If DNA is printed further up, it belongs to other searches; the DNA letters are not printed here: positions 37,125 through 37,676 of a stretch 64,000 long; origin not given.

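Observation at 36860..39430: Excisionase-family HTH gene with a 400-bp AT-rich leader directly upstream of a GAF/sigma-54 activator; a paralog occurs at 60.1 kb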

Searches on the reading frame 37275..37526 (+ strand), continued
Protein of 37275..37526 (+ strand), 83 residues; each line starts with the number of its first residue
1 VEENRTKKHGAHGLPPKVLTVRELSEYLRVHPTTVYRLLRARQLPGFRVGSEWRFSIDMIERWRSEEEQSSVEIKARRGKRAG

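Call 46: fold_search(model_id=the predicted structure, library=pdb)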
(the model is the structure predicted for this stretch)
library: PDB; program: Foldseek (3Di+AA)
matches with E <= 10: 809; with E <= 0.001: 0
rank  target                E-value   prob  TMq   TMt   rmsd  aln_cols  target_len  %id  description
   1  6ama_B                1.2e-02  1.00  0.51  0.73   1.6        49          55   28  Structure of S. coelicolor/S. venezuelae BldC-smeA-ssfA complex to 3.09 Angstrom (released 2018-03-28)
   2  6ama_H                1.3e-02  1.00  0.49  0.71   1.3        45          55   31  Structure of S. coelicolor/S. venezuelae BldC-smeA-ssfA complex to 3.09 Angstrom (released 2018-03-28)
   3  6ama_A                2.5e-02  1.00  0.49  0.72   1.2        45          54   31  Structure of S. coelicolor/S. venezuelae BldC-smeA-ssfA complex to 3.09 Angstrom (released 2018-03-28)
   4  6ama_Y                3.1e-02  1.00  0.48  0.68   1.3        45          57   31  Structure of S. coelicolor/S. venezuelae BldC-smeA-ssfA complex to 3.09 Angstrom (released 2018-03-28)
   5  6ama_P                3.5e-02  1.00  0.49  0.69   1.3        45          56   31  Structure of S. coelicolor/S. venezuelae BldC-smeA-ssfA complex to 3.09 Angstrom (released 2018-03-28)
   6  6amk_A                3.8e-02  1.00  0.53  0.80   1.8        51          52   29  Structure of Streptomyces venezuelae BldC-whiI opt complex (released 2018-03-28)
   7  5i44_A                4.3e-02  1.00  0.54  0.65   2.4        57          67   21  Structure of RacA-DNA complex; P21 form (released 2016-05-04)
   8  6amk_B                4.6e-02  1.00  0.51  0.78   1.6        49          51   28  Structure of Streptomyces venezuelae BldC-whiI opt complex (released 2018-03-28)
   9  4j2n_C                4.9e-02  1.00  0.54  0.76   2.3        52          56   25  Crystal Structure of mycobacteriophage Pukovnik Xis (released 2013-10-23)
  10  8dgl_B                6.0e-02  1.00  0.55  0.65   1.2        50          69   18  Crystal Structure of the RdfS Excisionase (released 2022-10-05)
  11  4j2n_A                6.4e-02  1.00  0.52  0.76   1.5        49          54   26  Crystal Structure of mycobacteriophage Pukovnik Xis (released 2013-10-23)
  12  4p0y_A                8.3e-02  0.99  0.52  0.39   4.0        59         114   10  Structure of the double stranded DNA binding type IV secretion protein TraN from Enterococcus (released 2014-07-30)
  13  6uvu_B                8.3e-02  0.84  0.36  0.29   7.7        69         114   22  Crystal structure of the AntR antimony-specific transcriptional repressor (released 2020-11-04)
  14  5i44_B                8.9e-02  1.00  0.54  0.64   2.4        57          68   21  Structure of RacA-DNA complex; P21 form (released 2016-05-04)
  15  4p0z                  8.9e-02  0.99  0.49  0.36   2.7        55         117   13  Structure of the double stranded DNA binding type IV secretion protein TraN from Enterococcus (released 2014-07-30)
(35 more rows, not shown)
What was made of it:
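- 37275..37526 (+): HTH1: 83-aa stand-alone excisionase-family winged-helix protein. Top Foldseek hits are BldC 6ama/6amk (call 46).
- On Pfam HTH_17 / TIGR01764 excisionase-family DNA-binding domain: Top fold matches are BldC, RacA, Xis and RdfS (call 46).
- On BldC family (stand-alone MerR-like regulators): Foldseek gives E about 1e-2 with probability 1.0 and 28-31% identity (call 46).
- Closest known: Excisionases and recombination directionality factors of the same fold. Same: They share the Pfam/TIGRFAM family (HTH_17, TIGR01764), the fold (Pukovnik Xis 4j2n and RdfS 8dgl are among the top hits, call 46) and the small size.
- Foldseek E-values are about 1e-2, although probability is 1.0 and target-normalised TM-score is 0.7-0.8 (call 46).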

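Call 47: search_protein_families(library=ncbifam, proteins=[window:37275-37526:+], max_evalue=0.001)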
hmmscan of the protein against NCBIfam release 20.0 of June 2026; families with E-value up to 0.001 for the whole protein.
window:37275-37526:+ (83 aa): 2 families
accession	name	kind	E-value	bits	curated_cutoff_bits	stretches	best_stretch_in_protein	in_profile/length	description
NF047737.1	antiphage_MADS1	equivalog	1.5e-14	53.9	80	1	17-63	2-48/49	methylation-associated defense system helix-turn-helix domain-containing protein MAD1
TIGR01764.1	excise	domain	4.5e-12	46.1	28.8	1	19-63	2-46/49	excisionase family DNA-binding protein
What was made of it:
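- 37275..37526 (+): TIGR01764 at 46.1 bits against a cut-off of 28.8 (call 47).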

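Call 51: find_encoding_contigs(protein=P0083, flank=6000, max_places=2)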
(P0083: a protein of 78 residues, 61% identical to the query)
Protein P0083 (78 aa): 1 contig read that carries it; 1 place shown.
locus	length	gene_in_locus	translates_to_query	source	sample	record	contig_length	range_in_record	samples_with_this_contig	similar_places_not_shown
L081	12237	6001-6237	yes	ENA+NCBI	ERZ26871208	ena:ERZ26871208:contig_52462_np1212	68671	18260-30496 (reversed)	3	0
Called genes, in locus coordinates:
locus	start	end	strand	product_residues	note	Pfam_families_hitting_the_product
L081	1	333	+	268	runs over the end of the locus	PF00483:NTP_transferase, PF12804:NTP_transf_3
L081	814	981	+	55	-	-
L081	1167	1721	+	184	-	-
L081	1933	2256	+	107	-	-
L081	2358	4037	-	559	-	PF00239:Resolvase, PF07508:Recombinase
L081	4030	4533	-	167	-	PF11149:DUF2924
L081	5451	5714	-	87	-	-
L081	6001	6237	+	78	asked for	PF12728:HTH_17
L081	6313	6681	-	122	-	PF12728:HTH_17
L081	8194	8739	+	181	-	PF08308:PEGA (weak)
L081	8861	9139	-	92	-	-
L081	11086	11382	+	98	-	-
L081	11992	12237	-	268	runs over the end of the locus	PF13489:Methyltransf_23 (weak), PF08241:Methyltransf_11, PF13649:Methyltransf_25 (weak), PF13847:Methyltransf_31 (weak)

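Call 52: find_encoding_contigs(protein=P0046, flank=6000, max_places=2)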
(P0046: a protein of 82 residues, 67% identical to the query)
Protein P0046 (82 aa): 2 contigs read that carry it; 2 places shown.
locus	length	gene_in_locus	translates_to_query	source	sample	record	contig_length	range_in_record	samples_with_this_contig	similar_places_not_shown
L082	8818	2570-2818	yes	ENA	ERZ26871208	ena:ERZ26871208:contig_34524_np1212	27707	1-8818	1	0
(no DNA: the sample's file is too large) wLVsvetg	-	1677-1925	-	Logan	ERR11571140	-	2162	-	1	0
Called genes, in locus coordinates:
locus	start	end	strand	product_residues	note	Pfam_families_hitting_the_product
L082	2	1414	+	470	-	?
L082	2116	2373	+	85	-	PF12728:HTH_17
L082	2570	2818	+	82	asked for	PF12728:HTH_17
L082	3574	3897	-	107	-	-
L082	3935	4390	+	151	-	-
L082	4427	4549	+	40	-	-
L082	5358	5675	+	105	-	PF00072:Response_reg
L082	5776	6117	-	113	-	-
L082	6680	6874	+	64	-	-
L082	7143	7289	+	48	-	-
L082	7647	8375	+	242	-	PF14366:DUF4410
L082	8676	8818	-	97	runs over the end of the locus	-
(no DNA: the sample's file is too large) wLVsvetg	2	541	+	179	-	?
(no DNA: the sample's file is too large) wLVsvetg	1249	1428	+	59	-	PF12728:HTH_17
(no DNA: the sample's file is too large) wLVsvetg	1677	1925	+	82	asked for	PF12728:HTH_17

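Call 53: find_encoding_contigs(protein=P0098, flank=6000, max_places=2)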
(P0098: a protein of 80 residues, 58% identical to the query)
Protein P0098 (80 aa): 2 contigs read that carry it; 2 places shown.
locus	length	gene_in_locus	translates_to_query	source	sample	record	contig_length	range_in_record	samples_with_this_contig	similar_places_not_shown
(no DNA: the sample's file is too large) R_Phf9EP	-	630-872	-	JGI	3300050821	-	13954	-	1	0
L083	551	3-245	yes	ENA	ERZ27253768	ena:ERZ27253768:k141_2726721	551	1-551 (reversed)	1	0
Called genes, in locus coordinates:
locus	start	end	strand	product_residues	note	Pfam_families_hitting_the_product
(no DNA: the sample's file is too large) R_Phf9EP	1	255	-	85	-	?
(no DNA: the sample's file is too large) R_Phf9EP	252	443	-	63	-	-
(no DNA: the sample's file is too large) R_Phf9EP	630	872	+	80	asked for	PF12728:HTH_17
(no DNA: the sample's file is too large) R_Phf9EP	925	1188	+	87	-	PF12728:HTH_17 (weak)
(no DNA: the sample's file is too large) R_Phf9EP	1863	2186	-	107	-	-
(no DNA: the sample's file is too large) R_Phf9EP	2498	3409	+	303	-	-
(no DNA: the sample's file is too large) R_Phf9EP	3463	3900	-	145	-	-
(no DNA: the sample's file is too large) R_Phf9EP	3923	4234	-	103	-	-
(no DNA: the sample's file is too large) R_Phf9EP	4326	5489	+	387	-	PF05496:RuvB_N, PF13191:AAA_16 (weak), PF00004:AAA (weak), PF04471:Mrr_cat, PF22722:NA-iREase1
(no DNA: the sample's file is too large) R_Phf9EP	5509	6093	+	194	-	-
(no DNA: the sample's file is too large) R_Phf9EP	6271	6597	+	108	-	-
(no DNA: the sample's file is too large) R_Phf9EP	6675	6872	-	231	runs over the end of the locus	PF00565:SNase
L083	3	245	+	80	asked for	PF12728:HTH_17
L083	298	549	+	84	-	?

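Call 72: search_protein_families(library=padloc, proteins=[window:37275-37526:+], max_evalue=0.01)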
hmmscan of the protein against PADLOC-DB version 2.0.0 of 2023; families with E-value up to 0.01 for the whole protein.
window:37275-37526:+ (83 aa): 1 family
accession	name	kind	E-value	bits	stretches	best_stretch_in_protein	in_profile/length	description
PDLC04133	mad1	-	5.6e-09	34.2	1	18-71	5-58/60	mads_1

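Call 73: search_protein_families(library=phrogs, proteins=[window:37275-37526:+], max_evalue=0.001)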
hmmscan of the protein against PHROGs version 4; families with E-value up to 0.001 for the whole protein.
window:37275-37526:+ (83 aa): 7 families
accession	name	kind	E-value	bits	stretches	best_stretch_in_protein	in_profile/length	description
phrog_66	-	integration and excision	2.5e-10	41.6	1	6-67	81-143/412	excisionase and transcriptional regulator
phrog_10045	-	DNA, RNA and nucleotide metabolism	3e-08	34.4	1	15-55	17-58/74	HTH DNA binding protein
phrog_6401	-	DNA, RNA and nucleotide metabolism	9.1e-07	29.7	1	17-67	8-59/64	DNA binding protein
phrog_1840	-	integration and excision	1.4e-06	29.7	1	18-71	6-60/90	excisionase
phrog_668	-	DNA, RNA and nucleotide metabolism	2.3e-05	25.1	1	15-75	60-121/181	HTH DNA binding protein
phrog_7338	-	unknown function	4.4e-05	24.7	1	14-69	26-82/87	-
phrog_15534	-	DNA, RNA and nucleotide metabolism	0.00013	23.5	1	15-63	40-87/93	HTH DNA binding protein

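Call 83: find_encoding_contigs(protein=P0103, flank=5000, max_places=1)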
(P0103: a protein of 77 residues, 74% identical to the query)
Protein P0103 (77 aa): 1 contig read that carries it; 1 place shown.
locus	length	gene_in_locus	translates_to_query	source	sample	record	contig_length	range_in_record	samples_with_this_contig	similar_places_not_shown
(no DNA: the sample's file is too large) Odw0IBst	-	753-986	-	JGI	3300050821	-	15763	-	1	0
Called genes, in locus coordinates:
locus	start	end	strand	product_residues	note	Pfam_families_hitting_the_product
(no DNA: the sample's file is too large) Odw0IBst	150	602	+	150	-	-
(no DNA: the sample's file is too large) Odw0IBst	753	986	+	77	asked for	PF12728:HTH_17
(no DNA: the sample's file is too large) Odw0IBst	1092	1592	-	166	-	-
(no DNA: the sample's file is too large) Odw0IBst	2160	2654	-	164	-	-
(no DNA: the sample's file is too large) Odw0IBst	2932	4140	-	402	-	PF05598:DUF772, PF01609:DDE_Tnp_1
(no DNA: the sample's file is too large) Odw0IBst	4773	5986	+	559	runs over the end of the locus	PF00070:Pyr_redox (faint), PF00743:FMO-like, PF01266:DAO (faint), PF03486:HI0933_like (faint), PF07992:Pyr_redox_2, PF13450:NAD_binding_8, PF13738:Pyr_redox_3, PF13434:Lys_Orn_oxgnase (weak)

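Call 84: find_encoding_contigs(protein=P0106, flank=5000, max_places=1)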
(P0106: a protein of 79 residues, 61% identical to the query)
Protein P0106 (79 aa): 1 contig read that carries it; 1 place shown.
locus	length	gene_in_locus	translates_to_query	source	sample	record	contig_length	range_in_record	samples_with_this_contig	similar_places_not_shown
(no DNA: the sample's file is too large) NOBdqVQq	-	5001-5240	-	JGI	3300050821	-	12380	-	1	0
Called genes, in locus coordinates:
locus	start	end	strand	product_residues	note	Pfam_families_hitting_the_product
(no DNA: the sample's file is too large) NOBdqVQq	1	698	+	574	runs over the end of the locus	-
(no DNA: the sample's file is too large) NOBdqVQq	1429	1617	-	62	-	-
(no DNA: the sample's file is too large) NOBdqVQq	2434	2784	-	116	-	-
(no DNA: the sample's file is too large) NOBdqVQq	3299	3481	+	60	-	PF12728:HTH_17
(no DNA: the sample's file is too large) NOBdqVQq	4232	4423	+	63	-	-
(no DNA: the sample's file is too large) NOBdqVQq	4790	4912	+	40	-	-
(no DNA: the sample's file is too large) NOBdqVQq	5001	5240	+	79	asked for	PF12728:HTH_17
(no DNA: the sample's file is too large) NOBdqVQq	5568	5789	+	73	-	-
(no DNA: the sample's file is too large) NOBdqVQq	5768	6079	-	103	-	-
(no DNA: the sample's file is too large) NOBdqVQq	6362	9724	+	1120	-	PF12773:DZR, PF13240:Zn_Ribbon_1 (faint), PF00211:Guanylate_cyc, PF13191:AAA_16, PF17874:TPR_MalT (faint), PF13424:TPR_12 (weak)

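Call 85: find_encoding_contigs(protein=P0084, flank=5000, max_places=1)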
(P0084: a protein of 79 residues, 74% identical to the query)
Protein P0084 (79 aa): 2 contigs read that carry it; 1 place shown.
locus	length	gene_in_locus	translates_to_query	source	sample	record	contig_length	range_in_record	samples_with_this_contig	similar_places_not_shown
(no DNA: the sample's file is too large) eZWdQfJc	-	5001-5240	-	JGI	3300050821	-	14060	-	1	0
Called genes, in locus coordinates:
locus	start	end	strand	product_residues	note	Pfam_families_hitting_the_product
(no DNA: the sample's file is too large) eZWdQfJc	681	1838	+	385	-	PF00266:Aminotran_5, PF01041:DegT_DnrJ_EryC1 (weak), PF01053:Cys_Met_Meta_PP (weak)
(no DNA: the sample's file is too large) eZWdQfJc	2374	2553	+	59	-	-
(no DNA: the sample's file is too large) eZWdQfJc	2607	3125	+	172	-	PF11149:DUF2924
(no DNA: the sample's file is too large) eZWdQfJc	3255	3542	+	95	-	-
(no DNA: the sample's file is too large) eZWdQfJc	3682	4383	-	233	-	-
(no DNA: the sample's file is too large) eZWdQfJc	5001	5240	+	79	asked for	PF12728:HTH_17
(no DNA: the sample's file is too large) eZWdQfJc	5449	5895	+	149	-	?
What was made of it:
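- Distant relatives lie near a large serine recombinase with DUF2924 (L081) or near a transposase (calls 51, 83, 85).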

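Call 86: find_encoding_contigs(protein=P0043, flank=5000, max_places=1)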
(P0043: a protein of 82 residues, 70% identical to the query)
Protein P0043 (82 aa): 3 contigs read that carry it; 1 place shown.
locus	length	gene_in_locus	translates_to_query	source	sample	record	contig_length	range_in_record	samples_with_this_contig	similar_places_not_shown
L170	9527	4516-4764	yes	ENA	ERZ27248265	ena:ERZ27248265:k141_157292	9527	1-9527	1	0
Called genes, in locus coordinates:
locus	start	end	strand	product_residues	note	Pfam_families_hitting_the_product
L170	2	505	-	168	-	?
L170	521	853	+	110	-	-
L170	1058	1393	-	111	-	PF00571:CBS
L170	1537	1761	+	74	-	-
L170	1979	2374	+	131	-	PF00582:Usp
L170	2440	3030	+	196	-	PF00571:CBS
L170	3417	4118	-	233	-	PF00440:TetR_N (weak)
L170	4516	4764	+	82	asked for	PF13551:HTH_29 (faint), PF12728:HTH_17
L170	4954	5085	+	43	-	-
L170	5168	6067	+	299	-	-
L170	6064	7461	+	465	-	PF13091:PLDc_2, PF00614:PLDc (weak), PF13091:PLDc_2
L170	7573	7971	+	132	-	PF12727:PBP_like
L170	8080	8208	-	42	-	-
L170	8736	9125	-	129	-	-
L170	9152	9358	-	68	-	-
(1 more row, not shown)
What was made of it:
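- One of these is near a serine recombinase with DUF2924 and one near a transposase (calls 51-53, 83-86).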

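Call 87: search_dna_similar(query=window:37275-37526:+, collection=plasmids, mode=protein, max_rows=8)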
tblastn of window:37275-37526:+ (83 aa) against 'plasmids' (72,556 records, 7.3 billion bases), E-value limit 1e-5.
Records with a match: 58; places in all: 59; records where one place covers at least 80% of the query: 22.
Best place of each record, by identity: <60% 58.
By first word of the organism name: Salmonella 17; Acinetobacter 16; Klebsiella 6; Providencia 5; Aeromonas 2; Rhizobium 2; Burkholderia 2; Zymomonas 1; Cupriavidus 1; Deinococcus 1; and 5 more.
By predicted mobility (MOB-suite, as given by PLSDB): conjugative 30; non-mobilizable 15; mobilizable 13.
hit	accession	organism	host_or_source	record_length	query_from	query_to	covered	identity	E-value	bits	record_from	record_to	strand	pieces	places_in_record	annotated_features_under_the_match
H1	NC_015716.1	Zymomonas mobilis subsp. pomaceae ATCC 29192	sick cider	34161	14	77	77%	43.8%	4e-8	55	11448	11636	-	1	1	helix-turn-helix domain-containing protein | type I restriction-modification system subunit M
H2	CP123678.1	Salmonella enterica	animal-swine-market swine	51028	1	67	81%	40.3%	6e-10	60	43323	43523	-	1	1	helix-turn-helix domain-containing protein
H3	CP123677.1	Salmonella enterica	animal-swine-market swine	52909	1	67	81%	40.3%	6e-10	60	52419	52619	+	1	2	helix-turn-helix domain-containing protein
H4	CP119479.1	Salmonella enterica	Product-Raw-Ground, Comminuted or ...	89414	1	67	81%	40.3%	6e-10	60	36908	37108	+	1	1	helix-turn-helix domain-containing protein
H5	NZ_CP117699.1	Salmonella enterica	Homo sapiens,tissue sample,leg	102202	1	67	81%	40.3%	6e-10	60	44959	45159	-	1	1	helix-turn-helix domain-containing protein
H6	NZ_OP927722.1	Salmonella sp.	-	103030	1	67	81%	40.3%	6e-10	60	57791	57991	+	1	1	helix-turn-helix domain-containing protein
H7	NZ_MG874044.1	Salmonella sp.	-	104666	1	67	81%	40.3%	6e-10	60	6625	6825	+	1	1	helix-turn-helix domain-containing protein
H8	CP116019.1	Salmonella enterica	cell culture,pig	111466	1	67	81%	40.3%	6e-10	60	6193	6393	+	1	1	helix-turn-helix domain-containing protein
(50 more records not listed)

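Call 88: search_dna_similar(query=window:37275-37526:+, collection=phages, mode=protein, max_rows=8)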
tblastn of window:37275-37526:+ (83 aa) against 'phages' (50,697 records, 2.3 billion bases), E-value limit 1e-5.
No match.
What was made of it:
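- There is no close relative on phages, and plasmid hits are 44% identity or less (calls 87, 88). There is no phage hit, and plasmid hits are only distant (calls 87, 88).
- Tried and rejected: PADLOC, PHROGs, and the phage and plasmid searches gave nothing specific (calls 72, 73, 87, 88).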
